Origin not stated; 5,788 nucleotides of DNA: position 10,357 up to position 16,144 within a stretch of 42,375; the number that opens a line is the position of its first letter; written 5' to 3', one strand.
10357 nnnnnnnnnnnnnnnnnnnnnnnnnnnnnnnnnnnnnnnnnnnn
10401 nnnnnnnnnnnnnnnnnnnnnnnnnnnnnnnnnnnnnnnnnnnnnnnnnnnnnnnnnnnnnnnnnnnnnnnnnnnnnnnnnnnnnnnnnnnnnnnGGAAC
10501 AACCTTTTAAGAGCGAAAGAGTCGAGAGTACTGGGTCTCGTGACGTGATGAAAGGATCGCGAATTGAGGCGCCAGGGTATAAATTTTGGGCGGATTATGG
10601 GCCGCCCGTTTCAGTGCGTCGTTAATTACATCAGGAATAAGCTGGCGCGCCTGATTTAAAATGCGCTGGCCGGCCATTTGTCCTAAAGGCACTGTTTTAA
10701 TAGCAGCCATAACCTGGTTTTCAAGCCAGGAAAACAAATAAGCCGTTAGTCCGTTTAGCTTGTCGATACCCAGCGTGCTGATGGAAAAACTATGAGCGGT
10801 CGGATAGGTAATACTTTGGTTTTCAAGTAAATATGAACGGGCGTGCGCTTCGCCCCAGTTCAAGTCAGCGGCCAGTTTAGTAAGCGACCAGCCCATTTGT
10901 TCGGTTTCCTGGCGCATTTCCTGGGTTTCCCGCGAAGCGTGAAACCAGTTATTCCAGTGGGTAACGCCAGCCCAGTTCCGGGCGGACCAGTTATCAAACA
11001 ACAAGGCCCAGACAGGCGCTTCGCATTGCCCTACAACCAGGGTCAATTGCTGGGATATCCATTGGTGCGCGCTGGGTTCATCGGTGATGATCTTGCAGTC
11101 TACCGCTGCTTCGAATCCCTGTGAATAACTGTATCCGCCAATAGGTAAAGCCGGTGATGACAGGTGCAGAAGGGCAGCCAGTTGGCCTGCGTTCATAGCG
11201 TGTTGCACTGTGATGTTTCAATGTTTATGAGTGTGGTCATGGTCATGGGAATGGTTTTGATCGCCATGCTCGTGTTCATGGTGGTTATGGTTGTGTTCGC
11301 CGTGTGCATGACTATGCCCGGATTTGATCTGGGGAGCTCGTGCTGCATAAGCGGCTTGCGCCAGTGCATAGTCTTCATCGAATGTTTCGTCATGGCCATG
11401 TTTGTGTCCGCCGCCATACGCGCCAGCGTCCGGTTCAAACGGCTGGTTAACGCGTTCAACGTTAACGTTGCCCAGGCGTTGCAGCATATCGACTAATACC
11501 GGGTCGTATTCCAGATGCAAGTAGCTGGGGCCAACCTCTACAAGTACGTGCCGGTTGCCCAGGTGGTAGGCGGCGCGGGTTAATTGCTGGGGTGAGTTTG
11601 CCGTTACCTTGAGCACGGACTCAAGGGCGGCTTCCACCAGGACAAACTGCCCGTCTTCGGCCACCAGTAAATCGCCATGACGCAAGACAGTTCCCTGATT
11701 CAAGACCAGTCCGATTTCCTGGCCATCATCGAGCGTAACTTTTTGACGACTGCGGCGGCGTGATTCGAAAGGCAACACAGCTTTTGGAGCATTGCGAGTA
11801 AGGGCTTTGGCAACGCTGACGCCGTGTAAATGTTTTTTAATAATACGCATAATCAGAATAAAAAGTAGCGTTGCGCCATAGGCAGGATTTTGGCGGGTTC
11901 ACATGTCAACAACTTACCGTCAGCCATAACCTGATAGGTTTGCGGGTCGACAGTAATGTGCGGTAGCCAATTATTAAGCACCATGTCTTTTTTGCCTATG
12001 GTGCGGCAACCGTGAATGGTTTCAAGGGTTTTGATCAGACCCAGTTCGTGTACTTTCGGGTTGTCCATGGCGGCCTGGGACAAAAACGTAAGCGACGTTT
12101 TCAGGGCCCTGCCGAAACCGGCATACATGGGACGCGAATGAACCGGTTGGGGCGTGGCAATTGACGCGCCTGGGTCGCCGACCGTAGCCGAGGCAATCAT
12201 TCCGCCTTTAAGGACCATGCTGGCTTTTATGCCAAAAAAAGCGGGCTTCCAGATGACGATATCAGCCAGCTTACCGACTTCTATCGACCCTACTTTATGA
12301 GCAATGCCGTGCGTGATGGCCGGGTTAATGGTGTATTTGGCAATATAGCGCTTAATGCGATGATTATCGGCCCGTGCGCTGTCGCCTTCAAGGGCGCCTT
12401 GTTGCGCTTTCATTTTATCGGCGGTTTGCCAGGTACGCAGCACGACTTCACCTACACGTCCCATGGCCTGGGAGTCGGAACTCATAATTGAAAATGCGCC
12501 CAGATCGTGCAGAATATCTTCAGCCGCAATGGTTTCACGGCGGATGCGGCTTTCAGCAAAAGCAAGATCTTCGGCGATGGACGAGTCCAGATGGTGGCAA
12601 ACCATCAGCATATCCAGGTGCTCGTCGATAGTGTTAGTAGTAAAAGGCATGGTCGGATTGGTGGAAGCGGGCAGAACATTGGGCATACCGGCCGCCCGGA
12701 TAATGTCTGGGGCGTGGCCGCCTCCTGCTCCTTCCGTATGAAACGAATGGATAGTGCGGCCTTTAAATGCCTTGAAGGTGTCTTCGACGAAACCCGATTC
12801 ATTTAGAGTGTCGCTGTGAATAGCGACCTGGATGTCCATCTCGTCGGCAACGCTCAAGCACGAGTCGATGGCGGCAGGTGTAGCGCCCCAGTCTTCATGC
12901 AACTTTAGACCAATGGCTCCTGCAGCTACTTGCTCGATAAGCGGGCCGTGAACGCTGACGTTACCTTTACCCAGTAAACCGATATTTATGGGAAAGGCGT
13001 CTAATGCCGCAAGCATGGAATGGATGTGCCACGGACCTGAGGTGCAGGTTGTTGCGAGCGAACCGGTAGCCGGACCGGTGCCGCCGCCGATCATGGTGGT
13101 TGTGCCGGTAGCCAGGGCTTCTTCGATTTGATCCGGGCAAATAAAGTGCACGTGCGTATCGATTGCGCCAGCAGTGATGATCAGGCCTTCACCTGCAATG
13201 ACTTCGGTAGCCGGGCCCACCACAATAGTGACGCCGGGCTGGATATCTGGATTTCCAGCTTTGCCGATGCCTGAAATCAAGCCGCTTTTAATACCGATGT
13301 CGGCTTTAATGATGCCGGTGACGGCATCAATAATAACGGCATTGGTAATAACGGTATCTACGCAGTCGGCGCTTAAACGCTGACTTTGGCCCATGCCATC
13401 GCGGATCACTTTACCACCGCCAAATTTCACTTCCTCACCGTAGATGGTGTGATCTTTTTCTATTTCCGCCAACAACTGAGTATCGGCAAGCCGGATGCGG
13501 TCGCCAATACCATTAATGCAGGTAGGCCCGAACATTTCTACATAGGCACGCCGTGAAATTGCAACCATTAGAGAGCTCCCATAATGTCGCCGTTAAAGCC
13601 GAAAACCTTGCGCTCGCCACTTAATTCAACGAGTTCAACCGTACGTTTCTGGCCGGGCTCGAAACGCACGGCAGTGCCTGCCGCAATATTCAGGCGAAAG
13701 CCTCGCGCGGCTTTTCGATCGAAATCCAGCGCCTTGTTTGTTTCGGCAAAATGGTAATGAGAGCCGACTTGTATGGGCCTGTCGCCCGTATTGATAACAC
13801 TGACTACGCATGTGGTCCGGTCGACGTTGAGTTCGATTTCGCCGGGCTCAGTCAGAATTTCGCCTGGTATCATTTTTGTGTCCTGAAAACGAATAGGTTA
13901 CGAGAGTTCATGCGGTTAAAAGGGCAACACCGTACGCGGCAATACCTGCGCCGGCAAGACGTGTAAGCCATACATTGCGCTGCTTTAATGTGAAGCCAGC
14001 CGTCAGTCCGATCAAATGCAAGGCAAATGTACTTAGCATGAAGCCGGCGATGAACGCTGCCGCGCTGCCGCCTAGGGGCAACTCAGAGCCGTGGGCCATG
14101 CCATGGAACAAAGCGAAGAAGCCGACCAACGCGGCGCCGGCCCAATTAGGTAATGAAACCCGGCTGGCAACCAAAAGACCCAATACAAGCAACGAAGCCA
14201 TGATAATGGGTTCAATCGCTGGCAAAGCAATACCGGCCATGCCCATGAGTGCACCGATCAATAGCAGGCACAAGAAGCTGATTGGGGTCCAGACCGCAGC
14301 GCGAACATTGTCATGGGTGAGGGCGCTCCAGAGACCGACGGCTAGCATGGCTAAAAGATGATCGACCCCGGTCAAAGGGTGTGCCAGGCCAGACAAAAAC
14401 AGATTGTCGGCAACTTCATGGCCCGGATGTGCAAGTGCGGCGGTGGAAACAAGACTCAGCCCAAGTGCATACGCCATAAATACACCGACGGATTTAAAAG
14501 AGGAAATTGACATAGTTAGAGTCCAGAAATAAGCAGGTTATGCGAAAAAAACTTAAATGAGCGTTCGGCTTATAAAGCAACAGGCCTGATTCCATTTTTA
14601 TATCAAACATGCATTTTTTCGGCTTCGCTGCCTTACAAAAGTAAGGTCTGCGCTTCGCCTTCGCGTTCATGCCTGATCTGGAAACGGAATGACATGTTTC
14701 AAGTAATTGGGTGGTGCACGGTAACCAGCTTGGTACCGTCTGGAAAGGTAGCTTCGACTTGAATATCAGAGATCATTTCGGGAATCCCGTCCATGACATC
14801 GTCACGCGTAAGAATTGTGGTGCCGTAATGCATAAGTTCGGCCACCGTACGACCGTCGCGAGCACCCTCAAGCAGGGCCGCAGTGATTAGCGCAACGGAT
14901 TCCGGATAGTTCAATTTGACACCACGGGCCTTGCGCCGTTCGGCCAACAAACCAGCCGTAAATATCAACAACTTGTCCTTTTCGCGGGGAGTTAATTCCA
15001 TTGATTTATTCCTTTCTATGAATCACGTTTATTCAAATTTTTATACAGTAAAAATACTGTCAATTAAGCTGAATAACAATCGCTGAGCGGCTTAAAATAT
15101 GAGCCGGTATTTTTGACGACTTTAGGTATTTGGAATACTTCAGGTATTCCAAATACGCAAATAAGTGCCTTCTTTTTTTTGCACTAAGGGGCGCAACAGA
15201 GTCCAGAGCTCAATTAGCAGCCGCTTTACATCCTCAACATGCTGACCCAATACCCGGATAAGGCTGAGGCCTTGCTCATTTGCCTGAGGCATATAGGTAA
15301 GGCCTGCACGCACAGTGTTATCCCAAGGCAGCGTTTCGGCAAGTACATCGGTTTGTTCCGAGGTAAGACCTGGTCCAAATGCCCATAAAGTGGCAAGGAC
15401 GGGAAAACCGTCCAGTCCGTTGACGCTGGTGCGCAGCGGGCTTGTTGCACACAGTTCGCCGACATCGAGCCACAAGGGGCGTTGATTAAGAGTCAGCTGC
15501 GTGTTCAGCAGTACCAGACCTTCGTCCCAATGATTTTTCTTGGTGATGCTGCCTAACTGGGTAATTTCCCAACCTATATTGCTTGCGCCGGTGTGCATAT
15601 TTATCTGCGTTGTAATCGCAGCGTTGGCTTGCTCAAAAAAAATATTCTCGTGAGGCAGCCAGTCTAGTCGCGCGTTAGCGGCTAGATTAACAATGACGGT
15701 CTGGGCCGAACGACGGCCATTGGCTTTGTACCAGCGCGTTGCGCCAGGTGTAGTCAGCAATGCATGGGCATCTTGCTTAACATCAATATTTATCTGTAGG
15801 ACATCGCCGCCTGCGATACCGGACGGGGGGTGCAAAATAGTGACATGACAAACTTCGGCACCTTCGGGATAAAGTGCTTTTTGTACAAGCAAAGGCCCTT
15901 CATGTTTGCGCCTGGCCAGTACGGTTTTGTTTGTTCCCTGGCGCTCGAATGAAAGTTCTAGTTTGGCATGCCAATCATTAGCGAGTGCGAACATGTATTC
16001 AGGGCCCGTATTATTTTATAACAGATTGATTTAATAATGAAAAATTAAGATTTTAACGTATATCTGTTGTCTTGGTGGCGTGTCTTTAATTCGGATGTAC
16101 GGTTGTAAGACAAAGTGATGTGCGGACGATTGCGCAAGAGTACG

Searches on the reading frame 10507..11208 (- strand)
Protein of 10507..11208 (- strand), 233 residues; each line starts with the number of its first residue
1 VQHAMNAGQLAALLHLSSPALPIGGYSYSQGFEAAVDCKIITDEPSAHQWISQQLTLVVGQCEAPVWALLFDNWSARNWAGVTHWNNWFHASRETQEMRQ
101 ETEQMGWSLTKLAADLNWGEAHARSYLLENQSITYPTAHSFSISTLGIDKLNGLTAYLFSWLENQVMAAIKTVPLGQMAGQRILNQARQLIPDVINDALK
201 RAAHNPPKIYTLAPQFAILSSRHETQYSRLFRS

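Call 9: search_protein_families(library=pfam, proteins=[window:10507-11208:-])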
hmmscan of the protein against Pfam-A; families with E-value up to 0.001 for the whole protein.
window:10507-11208:- (233 aa): 1 family
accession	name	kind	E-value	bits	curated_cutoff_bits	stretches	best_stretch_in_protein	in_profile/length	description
PF01730.21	UreF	-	4.5e-39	134.6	23.3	1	41-187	1-150/151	UreF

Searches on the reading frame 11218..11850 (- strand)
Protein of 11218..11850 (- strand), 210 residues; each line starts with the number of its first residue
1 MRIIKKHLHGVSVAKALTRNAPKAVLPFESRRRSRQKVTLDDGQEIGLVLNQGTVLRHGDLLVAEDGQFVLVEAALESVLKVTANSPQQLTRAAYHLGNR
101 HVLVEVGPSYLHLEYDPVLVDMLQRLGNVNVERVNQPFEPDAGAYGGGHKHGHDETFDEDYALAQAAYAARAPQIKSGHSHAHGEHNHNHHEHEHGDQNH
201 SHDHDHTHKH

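Call 9: search_protein_families(library=pfam, proteins=[window:11218-11850:-])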
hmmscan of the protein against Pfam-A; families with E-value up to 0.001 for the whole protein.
window:11218-11850:- (210 aa): 2 families
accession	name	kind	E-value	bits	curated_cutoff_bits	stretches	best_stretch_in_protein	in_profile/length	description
PF05194.17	UreE_C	-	1.1e-20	74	23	1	77-190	1-87/87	UreE urease accessory protein, C-terminal domain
PF02814.20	UreE_N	-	9.9e-18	63.9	26.9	1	16-70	8-62/62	UreE urease accessory protein, N-terminal domain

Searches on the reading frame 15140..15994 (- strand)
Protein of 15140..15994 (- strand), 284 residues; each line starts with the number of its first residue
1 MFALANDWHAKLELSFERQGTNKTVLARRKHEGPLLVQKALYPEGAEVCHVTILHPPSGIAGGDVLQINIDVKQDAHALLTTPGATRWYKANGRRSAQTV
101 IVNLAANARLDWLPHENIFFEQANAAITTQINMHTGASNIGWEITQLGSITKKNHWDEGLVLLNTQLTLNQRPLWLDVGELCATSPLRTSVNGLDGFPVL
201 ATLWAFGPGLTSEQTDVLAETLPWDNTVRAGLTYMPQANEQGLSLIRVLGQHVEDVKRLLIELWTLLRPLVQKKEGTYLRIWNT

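Call 10: search_protein_families(library=pfam, proteins=[window:15140-15994:-])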
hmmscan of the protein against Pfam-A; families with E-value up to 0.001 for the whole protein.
window:15140-15994:- (284 aa): 1 family
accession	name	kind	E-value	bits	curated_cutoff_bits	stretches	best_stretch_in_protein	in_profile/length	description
PF01774.22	UreD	-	1.3e-46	159.7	27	1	53-254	2-200/201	UreD urease accessory protein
